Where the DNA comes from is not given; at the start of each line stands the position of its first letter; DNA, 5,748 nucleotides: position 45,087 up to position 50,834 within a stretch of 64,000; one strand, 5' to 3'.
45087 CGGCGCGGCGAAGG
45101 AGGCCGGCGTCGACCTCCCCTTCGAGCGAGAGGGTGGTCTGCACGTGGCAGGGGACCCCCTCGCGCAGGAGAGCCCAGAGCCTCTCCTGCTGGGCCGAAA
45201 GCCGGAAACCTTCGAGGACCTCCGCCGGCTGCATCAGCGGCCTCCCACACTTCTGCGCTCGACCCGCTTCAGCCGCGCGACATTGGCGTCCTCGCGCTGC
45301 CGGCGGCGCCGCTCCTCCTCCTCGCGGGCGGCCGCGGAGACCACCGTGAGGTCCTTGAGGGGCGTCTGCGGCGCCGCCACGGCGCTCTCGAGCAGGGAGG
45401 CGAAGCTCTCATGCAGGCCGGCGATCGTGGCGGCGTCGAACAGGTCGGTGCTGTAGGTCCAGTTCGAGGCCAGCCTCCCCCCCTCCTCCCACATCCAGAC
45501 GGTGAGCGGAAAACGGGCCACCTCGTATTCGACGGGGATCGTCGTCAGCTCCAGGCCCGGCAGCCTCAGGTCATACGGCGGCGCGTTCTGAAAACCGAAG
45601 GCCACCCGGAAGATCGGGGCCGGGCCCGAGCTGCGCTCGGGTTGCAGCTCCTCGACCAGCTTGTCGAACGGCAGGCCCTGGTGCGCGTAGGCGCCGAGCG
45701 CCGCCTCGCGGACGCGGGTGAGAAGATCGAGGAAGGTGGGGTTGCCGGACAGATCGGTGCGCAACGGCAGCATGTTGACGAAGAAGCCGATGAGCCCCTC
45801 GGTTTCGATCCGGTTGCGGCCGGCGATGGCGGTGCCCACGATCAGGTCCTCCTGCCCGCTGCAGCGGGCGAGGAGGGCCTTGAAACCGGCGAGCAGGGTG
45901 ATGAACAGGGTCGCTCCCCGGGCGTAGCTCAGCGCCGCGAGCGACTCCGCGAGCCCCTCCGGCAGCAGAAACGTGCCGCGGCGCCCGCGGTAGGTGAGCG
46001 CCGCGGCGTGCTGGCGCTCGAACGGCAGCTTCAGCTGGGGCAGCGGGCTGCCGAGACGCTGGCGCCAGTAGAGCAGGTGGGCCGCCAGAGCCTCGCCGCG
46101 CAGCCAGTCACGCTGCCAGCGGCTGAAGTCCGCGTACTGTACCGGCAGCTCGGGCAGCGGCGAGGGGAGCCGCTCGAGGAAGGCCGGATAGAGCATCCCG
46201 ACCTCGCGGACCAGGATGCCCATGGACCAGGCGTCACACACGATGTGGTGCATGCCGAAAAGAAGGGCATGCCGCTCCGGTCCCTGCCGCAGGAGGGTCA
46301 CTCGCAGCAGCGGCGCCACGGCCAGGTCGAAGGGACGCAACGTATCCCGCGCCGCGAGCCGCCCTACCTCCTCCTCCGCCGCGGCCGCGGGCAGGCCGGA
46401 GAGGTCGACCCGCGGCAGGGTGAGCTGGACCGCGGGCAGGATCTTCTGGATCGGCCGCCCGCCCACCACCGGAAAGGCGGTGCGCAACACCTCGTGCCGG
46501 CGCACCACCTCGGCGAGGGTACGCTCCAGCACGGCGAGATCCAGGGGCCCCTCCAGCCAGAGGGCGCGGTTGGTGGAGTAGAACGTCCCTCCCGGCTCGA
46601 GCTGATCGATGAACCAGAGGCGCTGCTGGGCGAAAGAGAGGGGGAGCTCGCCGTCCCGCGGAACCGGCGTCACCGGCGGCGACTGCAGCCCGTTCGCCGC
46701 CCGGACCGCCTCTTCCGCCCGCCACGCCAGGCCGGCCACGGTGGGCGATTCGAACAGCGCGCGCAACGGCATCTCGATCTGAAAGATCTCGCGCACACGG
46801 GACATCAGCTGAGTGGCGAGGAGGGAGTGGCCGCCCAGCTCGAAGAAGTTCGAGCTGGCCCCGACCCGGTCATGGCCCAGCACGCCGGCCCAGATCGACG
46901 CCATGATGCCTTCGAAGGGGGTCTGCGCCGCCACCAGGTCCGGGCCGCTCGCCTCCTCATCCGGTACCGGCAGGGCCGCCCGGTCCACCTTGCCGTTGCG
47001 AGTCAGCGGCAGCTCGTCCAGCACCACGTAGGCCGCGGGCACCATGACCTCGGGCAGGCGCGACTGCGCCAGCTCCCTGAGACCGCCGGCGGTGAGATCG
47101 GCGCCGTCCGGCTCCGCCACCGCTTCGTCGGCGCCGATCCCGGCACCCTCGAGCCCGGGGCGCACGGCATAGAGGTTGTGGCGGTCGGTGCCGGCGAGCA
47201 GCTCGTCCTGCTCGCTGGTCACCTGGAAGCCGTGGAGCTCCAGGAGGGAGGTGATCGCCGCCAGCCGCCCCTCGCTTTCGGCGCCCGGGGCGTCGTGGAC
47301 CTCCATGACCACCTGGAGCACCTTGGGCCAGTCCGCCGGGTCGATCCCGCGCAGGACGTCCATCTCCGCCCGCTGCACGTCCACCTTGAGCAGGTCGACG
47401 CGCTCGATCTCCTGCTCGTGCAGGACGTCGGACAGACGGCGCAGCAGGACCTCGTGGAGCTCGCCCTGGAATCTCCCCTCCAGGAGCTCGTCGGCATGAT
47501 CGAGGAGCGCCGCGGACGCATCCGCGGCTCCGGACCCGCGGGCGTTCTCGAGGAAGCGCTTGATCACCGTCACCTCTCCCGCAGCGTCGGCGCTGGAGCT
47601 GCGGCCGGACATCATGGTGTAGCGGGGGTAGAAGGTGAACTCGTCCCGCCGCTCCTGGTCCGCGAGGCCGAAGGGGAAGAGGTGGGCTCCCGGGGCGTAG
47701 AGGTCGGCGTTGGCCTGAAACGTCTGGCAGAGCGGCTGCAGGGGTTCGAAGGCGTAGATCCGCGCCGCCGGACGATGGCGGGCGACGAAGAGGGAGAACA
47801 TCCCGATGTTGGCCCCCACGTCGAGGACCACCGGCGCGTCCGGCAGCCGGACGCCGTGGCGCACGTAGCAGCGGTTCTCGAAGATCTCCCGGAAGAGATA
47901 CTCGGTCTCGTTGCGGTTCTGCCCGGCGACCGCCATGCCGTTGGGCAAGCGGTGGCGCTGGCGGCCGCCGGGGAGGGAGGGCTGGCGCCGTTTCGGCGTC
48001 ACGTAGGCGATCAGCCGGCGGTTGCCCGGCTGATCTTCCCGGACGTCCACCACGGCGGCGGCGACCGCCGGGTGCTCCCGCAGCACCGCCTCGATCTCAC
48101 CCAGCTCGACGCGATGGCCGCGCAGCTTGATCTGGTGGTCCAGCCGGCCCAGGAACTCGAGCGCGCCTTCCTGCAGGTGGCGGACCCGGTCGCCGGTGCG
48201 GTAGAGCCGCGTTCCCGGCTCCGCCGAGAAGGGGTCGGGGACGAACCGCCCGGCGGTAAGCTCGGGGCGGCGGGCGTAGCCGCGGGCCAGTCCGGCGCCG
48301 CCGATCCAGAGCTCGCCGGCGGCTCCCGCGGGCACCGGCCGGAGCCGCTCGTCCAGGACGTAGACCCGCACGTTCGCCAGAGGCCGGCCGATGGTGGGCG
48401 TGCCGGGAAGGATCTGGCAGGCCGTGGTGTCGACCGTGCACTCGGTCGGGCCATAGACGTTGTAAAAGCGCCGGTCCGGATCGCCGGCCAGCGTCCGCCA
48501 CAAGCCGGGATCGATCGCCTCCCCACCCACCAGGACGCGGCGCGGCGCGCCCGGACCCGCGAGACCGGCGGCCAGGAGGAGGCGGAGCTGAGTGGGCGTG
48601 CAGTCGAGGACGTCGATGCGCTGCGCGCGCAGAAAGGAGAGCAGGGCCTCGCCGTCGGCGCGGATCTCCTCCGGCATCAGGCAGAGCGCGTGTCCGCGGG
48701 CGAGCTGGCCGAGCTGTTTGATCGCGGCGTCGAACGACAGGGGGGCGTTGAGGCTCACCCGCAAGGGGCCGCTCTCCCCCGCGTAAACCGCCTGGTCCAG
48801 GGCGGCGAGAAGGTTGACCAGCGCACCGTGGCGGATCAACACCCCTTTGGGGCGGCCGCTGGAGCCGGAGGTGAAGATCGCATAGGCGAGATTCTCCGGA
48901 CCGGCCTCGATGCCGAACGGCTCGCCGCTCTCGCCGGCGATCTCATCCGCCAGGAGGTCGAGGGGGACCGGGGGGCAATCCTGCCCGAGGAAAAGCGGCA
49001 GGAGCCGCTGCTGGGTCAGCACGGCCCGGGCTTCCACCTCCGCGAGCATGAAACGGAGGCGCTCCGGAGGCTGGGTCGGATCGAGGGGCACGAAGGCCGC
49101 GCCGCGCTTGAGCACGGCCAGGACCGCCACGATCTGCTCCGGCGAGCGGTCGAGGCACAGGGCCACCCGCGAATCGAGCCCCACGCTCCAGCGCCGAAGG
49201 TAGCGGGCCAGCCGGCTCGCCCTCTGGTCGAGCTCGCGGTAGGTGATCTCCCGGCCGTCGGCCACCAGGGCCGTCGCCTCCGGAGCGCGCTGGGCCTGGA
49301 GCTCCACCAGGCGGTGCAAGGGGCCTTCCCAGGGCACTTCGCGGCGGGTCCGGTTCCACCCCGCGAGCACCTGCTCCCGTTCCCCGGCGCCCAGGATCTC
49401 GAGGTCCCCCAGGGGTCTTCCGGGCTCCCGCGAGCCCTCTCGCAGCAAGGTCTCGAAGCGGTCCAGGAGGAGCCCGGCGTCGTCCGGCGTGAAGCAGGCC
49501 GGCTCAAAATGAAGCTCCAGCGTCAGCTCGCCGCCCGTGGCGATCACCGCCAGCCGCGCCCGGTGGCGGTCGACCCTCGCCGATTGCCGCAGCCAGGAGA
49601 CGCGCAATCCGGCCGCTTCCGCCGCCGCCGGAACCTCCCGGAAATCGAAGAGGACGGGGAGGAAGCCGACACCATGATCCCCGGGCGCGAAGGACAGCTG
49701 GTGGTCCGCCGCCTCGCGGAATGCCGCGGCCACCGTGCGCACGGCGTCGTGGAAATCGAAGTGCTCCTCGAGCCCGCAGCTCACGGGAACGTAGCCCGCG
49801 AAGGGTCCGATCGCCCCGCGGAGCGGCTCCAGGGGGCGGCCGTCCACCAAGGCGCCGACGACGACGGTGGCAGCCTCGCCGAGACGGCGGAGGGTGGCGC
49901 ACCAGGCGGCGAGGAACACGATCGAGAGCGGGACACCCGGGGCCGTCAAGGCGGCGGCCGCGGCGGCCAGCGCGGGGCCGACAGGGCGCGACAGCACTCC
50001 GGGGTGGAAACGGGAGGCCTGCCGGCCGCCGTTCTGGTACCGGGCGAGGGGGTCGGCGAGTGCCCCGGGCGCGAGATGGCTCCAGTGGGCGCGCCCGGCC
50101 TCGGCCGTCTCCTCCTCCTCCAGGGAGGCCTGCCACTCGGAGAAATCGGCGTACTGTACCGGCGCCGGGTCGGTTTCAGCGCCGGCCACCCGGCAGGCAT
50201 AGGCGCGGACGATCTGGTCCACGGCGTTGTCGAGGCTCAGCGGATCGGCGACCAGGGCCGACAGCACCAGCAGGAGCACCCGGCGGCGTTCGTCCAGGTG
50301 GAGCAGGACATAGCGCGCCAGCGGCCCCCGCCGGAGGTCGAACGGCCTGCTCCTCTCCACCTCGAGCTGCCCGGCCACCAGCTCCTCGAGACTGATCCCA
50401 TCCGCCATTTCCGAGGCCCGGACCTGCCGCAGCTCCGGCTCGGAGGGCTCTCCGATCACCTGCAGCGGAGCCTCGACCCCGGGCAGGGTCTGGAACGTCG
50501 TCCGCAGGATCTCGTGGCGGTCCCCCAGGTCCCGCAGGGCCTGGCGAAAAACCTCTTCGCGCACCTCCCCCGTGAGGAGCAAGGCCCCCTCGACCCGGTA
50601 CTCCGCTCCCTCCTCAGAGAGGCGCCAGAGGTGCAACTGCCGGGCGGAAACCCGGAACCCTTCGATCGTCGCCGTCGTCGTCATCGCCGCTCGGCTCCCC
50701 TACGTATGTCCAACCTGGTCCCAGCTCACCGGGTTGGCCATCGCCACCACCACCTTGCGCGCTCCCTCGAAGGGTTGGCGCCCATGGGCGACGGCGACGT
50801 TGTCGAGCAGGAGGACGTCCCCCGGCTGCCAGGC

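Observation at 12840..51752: Four in-line AmbE-like units (X / Glu-type A / embedded FkbM-type MT / T) plus two TauD-type oxygenases inside a 14-module lipopeptide NRPS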

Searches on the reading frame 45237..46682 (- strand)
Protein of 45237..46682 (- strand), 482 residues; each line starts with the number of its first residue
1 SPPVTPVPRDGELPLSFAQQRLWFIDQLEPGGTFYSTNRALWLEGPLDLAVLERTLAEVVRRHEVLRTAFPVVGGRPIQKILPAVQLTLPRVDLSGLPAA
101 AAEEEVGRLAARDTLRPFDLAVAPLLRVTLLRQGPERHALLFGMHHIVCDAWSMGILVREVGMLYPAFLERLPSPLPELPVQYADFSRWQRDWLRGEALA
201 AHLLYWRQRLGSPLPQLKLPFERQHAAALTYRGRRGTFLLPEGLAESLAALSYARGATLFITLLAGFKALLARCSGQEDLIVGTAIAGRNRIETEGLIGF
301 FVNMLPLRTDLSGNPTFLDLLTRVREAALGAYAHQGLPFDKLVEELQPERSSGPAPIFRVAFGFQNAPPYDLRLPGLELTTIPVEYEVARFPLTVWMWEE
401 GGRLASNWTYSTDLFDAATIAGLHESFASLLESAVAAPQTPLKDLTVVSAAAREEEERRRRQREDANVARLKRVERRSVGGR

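Call 18: search_solved_structures(query=window:45237-46682:-, max_evalue=1e-20)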
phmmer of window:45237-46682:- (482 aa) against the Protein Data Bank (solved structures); distinct sequences matched with E-value up to 1e-20: 40.
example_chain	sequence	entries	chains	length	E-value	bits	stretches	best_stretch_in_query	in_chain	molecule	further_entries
6oyf_A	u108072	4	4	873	1.3e-93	317.8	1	13-453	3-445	Txo1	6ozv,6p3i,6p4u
6p1j_A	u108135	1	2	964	1.4e-93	317.7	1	13-453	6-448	Txo2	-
5u89_A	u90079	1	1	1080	5e-78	266.4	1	2-448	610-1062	Amino acid adenylation domain protein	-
2jgp_A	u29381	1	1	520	1.9e-75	257.9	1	4-444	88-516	TYROCIDINE SYNTHETASE 3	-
8z0q_C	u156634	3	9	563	6.7e-61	209.9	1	3-446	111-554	Special condensation domain in NRPS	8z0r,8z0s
8xjz_C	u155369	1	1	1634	5.9e-58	200.2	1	8-446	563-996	Peptide synthetase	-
7kvw_A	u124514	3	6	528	2.9e-57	197.9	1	3-451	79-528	PCP-C didomain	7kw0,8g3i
7kw2_A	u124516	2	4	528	2.7e-56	194.8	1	3-451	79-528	PCP-C didomain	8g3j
8fx6_A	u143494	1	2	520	6.9e-56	193.4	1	3-442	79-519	PCP-C didomain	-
8fx7_A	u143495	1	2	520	6.3e-55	190.3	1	3-442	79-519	PCP-C didomain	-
8qnf_A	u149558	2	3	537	4.1e-54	187.6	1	7-453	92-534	Condensation domain TomBC from the Tomaymycin non-ribosomal peptide synthetase | Tomaymycin non-ribosomal peptide synthetase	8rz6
9lcp_A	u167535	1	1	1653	2.7e-50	175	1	13-432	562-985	PvdL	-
9lco_A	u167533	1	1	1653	2.7e-50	175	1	13-432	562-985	PvdL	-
9lcq_A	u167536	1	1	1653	2.8e-50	174.9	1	13-432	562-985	PvdL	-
9up2_A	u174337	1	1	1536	3e-50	174.8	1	13-432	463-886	PvdL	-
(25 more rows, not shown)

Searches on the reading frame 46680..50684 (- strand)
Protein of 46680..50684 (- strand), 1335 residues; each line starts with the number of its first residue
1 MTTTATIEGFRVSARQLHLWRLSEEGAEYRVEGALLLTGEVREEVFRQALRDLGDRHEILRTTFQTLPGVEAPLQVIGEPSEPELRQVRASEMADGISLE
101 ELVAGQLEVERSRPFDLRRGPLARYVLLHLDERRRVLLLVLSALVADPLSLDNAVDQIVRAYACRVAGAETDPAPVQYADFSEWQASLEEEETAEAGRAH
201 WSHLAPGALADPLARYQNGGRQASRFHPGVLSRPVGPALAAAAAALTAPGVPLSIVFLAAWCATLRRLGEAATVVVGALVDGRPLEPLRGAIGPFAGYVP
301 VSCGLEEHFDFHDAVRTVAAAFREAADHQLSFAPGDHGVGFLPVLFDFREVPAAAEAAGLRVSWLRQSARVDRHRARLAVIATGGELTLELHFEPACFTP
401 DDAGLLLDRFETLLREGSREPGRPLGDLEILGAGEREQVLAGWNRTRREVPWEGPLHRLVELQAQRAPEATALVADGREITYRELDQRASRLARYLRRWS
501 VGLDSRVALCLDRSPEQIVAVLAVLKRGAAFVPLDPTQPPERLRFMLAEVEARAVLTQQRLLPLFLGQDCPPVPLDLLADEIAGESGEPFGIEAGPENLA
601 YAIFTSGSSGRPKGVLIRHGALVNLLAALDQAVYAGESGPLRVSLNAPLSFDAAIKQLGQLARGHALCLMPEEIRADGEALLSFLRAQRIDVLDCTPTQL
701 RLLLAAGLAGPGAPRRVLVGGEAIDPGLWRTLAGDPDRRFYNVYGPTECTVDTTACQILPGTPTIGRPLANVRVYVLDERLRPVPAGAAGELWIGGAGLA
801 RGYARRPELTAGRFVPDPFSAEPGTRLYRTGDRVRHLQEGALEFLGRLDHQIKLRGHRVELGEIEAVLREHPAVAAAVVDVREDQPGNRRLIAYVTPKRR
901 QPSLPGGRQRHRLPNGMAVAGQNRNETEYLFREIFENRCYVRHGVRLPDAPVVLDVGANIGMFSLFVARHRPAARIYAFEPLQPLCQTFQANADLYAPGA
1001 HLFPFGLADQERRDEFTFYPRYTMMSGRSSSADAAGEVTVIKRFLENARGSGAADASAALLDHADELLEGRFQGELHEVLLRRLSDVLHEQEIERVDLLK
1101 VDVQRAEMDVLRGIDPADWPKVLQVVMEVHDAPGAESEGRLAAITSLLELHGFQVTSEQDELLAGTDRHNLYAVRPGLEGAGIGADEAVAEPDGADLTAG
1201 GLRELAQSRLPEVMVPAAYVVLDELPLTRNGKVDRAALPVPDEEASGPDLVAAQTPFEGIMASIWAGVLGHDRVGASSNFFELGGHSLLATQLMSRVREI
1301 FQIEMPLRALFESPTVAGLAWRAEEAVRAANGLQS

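Call 9: search_solved_structures(query=window:46680-50684:-, max_evalue=1e-10)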
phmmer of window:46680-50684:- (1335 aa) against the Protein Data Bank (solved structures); distinct sequences matched with E-value up to 1e-10: 161 (the best 60 are shown).
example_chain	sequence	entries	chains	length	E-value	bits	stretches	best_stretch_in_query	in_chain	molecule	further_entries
9be3_A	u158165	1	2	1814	8.4e-210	702.9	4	24-897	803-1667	Linear gramicidin synthase subunit A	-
9meh_A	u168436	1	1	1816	8.5e-210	702.9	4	24-897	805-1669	Linear gramicidin synthase subunit A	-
6mfz_A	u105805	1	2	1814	1.6e-209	702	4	24-897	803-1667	Linear gramicidin synthase subunit A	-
9be4_A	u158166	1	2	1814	3.3e-209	700.9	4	24-897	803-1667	Linear gramicidin synthase subunit A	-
6mfy_A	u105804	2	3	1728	1.8e-194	652.2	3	24-897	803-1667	Linear gramicidin synthase subunit A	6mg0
5u89_A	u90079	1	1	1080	1.2e-150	506.9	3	435-899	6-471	Amino acid adenylation domain protein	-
8xjz_C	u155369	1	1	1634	1.2e-144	487.1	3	11-894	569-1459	Peptide synthetase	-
6p1j_A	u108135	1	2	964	1.5e-133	450.3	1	12-897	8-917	Txo2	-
9bfd_B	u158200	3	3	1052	1.1e-127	430.9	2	22-898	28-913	Tyrocidine synthase 2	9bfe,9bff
8jbr_A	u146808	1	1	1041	1.2e-127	430.8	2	46-897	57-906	McyA protein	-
8hlk_A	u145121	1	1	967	8.3e-125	421.3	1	30-910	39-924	Microcystin synthetase B (Fragment)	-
9lcq_A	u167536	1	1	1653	4.5e-121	409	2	35-900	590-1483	PvdL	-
9lcp_A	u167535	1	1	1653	6e-121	408.5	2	35-900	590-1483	PvdL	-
9lco_A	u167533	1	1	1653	2.2e-120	406.7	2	35-900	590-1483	PvdL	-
6oyf_A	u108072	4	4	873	1.6e-114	387.3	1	17-856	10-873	Txo1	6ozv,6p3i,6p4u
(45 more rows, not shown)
